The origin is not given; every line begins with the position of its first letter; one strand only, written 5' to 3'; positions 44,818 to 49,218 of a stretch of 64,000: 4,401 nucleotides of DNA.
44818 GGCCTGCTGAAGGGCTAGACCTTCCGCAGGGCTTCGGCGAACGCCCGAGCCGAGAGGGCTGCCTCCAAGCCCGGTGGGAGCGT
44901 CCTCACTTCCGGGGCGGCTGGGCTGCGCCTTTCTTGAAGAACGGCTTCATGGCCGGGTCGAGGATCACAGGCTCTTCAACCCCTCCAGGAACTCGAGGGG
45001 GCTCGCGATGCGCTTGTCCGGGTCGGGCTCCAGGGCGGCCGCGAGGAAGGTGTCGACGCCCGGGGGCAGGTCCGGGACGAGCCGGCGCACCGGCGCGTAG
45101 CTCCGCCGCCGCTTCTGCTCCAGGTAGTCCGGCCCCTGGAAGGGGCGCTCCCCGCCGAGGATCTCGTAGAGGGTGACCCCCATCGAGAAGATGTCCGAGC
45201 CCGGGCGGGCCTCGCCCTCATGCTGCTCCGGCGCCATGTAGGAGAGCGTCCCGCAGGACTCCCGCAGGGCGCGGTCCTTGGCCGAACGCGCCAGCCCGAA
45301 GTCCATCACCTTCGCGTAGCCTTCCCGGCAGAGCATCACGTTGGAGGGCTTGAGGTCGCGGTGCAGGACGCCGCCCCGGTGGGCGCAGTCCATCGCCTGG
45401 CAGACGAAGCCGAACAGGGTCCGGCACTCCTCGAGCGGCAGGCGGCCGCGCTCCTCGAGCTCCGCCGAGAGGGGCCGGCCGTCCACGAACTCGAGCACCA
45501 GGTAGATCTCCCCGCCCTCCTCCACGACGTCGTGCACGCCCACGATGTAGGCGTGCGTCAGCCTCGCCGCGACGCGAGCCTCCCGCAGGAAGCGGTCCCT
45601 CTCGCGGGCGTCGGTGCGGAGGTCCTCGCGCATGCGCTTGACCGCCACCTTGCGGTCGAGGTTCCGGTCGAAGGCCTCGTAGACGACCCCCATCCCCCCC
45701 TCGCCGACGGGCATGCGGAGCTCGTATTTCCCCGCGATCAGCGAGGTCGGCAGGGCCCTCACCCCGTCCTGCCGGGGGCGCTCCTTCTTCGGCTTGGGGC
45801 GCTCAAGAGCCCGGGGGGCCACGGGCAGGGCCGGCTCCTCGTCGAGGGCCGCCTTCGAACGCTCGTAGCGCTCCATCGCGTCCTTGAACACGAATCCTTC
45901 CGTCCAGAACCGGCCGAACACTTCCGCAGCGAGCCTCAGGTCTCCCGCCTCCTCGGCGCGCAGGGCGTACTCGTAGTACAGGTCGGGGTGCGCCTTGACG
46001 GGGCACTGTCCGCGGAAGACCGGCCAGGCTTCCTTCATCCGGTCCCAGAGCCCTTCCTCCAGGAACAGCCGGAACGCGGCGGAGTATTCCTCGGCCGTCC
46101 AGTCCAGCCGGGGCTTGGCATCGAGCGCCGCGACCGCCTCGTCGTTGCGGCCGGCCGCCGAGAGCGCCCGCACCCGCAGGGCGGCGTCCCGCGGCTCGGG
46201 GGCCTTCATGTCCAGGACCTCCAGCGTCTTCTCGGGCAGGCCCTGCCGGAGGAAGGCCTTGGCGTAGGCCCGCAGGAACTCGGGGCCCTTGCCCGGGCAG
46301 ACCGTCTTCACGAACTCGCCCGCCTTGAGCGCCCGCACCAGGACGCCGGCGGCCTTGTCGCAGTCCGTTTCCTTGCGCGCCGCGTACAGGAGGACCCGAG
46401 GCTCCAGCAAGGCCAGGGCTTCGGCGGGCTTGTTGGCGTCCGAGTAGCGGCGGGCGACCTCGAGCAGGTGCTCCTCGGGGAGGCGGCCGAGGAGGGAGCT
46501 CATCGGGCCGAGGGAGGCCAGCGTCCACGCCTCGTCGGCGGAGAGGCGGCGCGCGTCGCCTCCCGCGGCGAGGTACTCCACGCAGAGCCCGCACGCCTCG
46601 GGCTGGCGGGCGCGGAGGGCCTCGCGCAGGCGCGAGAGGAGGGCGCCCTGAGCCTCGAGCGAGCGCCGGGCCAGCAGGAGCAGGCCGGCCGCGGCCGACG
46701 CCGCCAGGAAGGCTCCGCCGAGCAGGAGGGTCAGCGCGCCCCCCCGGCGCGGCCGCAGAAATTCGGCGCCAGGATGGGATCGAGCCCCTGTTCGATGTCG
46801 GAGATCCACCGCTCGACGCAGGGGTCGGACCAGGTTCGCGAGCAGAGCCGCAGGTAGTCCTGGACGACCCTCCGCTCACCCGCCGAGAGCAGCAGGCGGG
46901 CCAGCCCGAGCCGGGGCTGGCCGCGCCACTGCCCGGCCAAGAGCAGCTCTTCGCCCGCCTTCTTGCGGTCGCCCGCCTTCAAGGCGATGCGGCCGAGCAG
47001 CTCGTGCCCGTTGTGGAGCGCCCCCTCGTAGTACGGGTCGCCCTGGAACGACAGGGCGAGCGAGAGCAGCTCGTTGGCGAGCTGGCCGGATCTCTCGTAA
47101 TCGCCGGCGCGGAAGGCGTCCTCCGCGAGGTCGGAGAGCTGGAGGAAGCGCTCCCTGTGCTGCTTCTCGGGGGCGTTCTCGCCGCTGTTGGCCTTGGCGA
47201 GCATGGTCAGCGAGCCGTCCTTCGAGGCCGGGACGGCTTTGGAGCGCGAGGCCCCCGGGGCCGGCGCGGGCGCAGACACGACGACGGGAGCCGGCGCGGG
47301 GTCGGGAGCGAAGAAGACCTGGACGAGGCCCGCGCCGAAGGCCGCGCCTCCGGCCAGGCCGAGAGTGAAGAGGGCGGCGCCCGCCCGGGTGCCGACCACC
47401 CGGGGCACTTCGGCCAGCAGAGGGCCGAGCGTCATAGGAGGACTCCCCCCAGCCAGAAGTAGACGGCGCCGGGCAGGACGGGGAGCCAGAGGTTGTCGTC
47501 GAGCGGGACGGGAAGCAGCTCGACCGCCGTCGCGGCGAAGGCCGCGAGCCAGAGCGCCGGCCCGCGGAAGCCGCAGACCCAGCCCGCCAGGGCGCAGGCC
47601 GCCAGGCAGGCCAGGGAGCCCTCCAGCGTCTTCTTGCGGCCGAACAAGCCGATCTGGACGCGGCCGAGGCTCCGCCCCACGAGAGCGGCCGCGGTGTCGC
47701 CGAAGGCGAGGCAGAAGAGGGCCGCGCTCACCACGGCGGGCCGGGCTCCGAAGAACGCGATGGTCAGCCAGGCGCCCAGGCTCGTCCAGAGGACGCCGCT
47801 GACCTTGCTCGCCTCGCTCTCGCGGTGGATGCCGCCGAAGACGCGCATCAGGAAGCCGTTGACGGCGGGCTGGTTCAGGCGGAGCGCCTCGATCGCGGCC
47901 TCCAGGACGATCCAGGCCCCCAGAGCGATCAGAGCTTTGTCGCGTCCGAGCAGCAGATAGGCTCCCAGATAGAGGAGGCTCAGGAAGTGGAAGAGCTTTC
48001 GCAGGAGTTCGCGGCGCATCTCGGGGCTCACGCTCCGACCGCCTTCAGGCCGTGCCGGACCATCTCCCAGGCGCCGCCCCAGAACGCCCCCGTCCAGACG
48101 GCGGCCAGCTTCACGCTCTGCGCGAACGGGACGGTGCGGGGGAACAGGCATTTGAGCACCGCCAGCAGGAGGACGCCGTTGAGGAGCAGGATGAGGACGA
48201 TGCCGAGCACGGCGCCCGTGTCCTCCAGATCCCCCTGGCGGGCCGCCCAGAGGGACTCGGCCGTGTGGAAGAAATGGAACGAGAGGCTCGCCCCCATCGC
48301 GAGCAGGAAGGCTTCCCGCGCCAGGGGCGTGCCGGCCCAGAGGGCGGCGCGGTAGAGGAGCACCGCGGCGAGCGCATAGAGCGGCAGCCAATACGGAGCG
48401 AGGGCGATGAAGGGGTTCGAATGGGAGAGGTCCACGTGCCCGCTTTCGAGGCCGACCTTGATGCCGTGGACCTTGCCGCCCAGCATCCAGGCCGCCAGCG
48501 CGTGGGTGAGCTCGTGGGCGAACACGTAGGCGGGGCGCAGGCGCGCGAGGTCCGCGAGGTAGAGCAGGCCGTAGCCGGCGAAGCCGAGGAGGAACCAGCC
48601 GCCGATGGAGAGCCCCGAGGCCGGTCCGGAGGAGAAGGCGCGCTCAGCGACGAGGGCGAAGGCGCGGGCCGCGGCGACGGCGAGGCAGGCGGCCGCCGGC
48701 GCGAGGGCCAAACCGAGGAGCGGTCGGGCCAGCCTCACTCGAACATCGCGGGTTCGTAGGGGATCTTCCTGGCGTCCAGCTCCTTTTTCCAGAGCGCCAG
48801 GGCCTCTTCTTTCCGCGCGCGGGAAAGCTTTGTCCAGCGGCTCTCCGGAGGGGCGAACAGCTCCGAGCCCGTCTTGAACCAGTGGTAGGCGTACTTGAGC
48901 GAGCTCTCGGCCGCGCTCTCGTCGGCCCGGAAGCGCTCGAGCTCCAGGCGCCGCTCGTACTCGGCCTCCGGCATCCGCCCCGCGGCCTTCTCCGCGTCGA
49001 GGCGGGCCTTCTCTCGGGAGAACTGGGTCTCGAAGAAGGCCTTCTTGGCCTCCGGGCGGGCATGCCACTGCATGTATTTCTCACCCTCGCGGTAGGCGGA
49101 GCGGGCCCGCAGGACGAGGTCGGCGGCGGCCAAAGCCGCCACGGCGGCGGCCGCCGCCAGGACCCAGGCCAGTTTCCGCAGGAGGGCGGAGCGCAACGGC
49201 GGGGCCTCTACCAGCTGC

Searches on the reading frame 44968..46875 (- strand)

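Call 27: search_protein_families(library=pfam, proteins=[window:44968-46875:-], max_evalue=0.00001)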
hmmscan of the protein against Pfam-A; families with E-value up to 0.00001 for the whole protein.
window:44968-46875:- (636 aa): 2 families
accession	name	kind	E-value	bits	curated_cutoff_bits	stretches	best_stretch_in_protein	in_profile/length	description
PF00069.31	Pkinase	-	8.2e-51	173.3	31.7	1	384-624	1-253/263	Protein kinase domain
PF07714.23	PK_Tyr_Ser-Thr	-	4e-31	108.7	23.1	1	387-622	4-248/258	Protein tyrosine and serine/threonine kinase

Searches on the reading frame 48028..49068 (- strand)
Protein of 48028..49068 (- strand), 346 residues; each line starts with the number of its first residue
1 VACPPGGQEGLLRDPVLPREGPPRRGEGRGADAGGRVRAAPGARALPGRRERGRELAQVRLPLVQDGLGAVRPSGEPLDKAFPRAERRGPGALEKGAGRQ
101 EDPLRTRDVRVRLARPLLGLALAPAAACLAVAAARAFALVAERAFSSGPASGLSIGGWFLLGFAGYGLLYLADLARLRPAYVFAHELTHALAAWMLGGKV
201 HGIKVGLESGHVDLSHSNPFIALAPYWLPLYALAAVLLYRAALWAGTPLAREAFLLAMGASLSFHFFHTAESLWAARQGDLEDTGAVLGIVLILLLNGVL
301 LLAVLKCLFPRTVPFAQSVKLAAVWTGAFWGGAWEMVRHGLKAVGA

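Call 84: search_protein_families(library=pfam, proteins=[window:48028-49068:-], max_evalue=0.0001)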
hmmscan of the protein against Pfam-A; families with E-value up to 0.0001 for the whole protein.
window:48028-49068:- (346 aa): 1 family
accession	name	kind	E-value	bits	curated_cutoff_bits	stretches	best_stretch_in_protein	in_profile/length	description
PF13398.12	Peptidase_M50B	-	8.8e-05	22.7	26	0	177-239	20-88/201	Peptidase M50B-like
